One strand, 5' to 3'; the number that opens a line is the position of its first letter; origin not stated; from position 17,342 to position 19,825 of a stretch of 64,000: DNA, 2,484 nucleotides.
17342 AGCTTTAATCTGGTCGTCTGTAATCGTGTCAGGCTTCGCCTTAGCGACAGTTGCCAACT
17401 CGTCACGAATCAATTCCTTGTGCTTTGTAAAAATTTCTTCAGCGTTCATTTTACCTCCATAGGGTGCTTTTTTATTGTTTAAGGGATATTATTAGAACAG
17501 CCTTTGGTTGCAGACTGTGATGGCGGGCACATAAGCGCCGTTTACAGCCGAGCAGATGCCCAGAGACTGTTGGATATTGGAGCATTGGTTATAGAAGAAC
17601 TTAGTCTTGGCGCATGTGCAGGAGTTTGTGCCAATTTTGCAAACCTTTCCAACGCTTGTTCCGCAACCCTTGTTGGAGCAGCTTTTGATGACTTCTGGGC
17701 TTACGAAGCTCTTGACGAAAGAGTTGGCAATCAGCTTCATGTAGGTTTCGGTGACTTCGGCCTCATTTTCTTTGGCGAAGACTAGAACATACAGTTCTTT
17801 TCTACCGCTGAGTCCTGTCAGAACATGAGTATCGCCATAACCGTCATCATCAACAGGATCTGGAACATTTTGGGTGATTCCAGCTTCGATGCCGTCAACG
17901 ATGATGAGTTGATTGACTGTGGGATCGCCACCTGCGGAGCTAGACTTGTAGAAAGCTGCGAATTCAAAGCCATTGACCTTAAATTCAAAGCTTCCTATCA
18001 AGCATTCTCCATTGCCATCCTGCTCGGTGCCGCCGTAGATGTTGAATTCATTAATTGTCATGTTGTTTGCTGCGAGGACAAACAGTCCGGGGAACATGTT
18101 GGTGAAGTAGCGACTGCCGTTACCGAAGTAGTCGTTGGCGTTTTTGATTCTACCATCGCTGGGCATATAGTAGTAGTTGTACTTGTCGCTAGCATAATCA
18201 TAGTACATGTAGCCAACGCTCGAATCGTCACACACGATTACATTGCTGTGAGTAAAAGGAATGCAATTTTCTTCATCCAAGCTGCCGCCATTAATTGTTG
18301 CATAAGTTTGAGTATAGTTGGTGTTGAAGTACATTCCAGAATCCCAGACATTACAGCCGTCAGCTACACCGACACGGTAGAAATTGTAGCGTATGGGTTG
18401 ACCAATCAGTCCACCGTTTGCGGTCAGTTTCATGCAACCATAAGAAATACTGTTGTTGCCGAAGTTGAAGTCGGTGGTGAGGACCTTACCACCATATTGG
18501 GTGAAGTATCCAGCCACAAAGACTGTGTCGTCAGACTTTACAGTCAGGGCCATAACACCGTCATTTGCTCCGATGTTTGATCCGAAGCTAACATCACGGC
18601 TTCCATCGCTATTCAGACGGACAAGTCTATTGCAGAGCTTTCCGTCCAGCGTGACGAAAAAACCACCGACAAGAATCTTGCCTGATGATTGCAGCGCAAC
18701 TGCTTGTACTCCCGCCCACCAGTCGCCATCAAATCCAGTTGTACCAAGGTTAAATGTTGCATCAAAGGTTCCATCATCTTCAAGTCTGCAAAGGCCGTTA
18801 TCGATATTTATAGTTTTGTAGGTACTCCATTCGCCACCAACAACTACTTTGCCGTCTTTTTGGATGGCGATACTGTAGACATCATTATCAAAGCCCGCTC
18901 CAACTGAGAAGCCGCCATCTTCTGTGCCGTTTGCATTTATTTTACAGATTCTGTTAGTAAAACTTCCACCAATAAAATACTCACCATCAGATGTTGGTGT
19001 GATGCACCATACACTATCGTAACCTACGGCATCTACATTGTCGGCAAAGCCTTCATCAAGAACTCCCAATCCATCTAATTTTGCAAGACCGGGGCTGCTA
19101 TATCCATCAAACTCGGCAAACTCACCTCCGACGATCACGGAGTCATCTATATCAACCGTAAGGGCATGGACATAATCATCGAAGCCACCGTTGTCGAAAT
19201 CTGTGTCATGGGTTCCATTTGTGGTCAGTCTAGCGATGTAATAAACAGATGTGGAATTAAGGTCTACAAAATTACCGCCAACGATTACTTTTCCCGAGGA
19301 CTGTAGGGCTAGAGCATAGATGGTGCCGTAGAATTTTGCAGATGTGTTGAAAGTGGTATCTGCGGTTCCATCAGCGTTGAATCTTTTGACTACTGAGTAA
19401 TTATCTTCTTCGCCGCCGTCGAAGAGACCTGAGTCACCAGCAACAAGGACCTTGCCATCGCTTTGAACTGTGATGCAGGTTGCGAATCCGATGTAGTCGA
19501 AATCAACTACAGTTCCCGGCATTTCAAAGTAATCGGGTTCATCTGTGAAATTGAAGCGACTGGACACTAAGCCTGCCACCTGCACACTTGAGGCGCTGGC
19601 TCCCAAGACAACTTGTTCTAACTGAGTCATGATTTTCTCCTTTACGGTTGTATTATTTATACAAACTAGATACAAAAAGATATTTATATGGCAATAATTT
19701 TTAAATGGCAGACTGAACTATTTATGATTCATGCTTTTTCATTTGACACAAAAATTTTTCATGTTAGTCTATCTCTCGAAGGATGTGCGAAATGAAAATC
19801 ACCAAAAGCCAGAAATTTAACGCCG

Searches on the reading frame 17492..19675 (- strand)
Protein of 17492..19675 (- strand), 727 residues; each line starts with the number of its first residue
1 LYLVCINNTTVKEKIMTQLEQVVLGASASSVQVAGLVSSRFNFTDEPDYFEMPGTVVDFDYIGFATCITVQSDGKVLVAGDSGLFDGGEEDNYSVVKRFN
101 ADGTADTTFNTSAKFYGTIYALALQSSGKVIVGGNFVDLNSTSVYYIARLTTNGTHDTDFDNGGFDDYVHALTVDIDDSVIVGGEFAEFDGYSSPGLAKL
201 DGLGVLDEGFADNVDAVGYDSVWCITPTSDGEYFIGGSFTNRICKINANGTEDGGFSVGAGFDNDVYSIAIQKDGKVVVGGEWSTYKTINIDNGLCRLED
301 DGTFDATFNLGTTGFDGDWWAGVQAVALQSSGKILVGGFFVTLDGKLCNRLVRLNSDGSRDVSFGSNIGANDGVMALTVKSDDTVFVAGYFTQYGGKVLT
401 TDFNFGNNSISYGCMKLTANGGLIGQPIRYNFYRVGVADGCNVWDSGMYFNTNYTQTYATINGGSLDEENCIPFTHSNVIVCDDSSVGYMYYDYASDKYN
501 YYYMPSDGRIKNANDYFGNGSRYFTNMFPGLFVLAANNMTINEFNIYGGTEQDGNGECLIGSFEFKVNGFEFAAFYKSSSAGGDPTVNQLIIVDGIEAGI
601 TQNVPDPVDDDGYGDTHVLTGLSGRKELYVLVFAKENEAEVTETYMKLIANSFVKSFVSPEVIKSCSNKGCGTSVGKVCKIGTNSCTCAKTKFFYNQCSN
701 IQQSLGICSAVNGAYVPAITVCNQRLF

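Call 10: search_protein_families(library=pfam, proteins=[window:17492-19675:-], max_evalue=0.001)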
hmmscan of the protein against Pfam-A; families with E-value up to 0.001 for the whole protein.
window:17492-19675:- (727 aa): 2 families
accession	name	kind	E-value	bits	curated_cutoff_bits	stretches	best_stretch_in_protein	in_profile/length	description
PF17164.10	DUF5122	-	5.1e-47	158.3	27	4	329-364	1-36/36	Domain of unknown function (DUF5122) beta-propeller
PF12768.13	Rax2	-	5.1e-05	23.2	28.8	0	321-411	24-113/254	Rax2 C-terminal beta propeller domain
